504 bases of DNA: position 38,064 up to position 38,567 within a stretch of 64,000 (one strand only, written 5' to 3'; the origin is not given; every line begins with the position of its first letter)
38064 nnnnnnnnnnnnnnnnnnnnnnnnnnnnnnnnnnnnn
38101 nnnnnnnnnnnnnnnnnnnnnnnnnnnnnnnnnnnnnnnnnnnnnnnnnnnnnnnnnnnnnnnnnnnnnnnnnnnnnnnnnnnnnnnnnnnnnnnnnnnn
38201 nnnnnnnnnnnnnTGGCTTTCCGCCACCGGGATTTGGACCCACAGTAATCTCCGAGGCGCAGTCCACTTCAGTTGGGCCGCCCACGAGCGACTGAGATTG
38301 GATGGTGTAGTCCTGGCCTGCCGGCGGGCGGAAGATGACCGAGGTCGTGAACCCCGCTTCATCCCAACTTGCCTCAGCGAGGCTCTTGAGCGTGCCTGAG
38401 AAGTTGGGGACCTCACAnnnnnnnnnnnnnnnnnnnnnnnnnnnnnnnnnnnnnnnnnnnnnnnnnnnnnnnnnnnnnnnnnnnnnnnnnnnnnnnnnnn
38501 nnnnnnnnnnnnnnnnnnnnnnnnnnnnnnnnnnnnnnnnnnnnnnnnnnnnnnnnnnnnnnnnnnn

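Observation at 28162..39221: Eight TadE/TadG-type prepilin-like genes with no pilus machinery anywhere in 64 kb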

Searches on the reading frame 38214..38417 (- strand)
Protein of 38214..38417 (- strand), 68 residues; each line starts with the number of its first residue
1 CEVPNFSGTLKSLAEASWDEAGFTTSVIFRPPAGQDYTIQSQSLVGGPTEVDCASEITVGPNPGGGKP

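Call 40: search_solved_structures(query=A2, max_evalue=10, show_alignments=2)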
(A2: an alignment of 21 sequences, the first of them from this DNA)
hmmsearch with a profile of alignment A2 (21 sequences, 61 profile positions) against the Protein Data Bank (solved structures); distinct sequences matched with E-value up to 10: 5.
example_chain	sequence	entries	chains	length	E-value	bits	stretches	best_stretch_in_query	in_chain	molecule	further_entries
2kui_A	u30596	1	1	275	0.034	17.4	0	4-50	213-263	Serine/threonine-protein kinase pknB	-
5e0z_A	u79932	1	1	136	0.26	14.5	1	4-50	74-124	Serine/threonine-protein kinase PknB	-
2kuf_A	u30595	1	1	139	0.29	14.4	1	4-50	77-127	Serine/threonine-protein kinase pknB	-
5e12_A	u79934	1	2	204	0.5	13.7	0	4-50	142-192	Serine/threonine-protein kinase PknB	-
5e0y_A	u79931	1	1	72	1.1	12.6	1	4-50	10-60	Serine/threonine-protein kinase PknB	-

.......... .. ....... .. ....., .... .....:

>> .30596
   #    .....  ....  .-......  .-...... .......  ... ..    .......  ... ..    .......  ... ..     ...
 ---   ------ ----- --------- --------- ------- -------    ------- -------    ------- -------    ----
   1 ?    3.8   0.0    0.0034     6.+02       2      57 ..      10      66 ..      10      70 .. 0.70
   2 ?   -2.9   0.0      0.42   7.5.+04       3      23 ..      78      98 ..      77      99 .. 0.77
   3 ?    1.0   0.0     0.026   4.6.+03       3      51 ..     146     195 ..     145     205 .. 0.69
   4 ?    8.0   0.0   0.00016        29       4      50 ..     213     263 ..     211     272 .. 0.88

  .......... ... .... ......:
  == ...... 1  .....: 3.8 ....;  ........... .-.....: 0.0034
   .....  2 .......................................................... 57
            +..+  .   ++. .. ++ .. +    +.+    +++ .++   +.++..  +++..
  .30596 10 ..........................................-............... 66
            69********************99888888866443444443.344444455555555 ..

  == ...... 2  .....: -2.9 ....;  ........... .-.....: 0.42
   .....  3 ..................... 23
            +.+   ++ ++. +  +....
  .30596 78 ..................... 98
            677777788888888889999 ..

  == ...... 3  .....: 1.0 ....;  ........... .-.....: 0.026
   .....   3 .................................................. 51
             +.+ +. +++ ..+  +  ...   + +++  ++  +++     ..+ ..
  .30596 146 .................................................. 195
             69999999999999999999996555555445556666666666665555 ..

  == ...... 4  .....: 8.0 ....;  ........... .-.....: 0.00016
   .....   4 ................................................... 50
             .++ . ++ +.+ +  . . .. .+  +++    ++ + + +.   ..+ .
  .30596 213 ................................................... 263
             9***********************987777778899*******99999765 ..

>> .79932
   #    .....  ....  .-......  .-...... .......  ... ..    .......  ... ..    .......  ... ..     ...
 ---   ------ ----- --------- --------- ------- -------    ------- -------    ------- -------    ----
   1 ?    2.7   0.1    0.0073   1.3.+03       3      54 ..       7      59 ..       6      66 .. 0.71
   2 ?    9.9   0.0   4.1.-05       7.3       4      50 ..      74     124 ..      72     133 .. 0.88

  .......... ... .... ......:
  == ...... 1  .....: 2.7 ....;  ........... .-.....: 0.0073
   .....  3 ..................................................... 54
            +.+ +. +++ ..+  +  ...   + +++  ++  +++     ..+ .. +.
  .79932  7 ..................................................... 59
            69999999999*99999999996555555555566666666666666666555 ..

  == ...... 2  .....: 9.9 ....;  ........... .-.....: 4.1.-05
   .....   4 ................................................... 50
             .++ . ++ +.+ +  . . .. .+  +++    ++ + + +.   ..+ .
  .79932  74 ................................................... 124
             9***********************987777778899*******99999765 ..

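Call 41: search_protein_families(library=pfam, alignment_id=A2, max_evalue=1)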
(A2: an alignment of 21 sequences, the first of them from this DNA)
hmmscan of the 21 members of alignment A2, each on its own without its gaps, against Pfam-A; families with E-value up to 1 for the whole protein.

A. member 1, seq(68 aa): 2 families
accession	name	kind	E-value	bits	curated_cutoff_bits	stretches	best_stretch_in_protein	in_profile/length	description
PF13979.11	SopA_C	-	0.1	12.7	25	1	9-57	106-152/177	SopA-like catalytic domain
PF03793.24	PASTA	-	0.17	12.3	23.2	1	2-59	2-60/64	PASTA domain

B. families by the number of members that match (of 21 scanned): 6 families
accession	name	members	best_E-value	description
PF03793.24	PASTA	5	0.0013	PASTA domain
PF00622.36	SPRY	1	0.016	SPRY domain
PF02213.21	GYF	1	0.051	GYF domain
PF13979.11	SopA_C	1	0.1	SopA-like catalytic domain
PF19809.4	DUF6292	1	0.16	Family of unknown function (DUF6292)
PF16760.10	CBM53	1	0.17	Starch/carbohydrate-binding module (family 53)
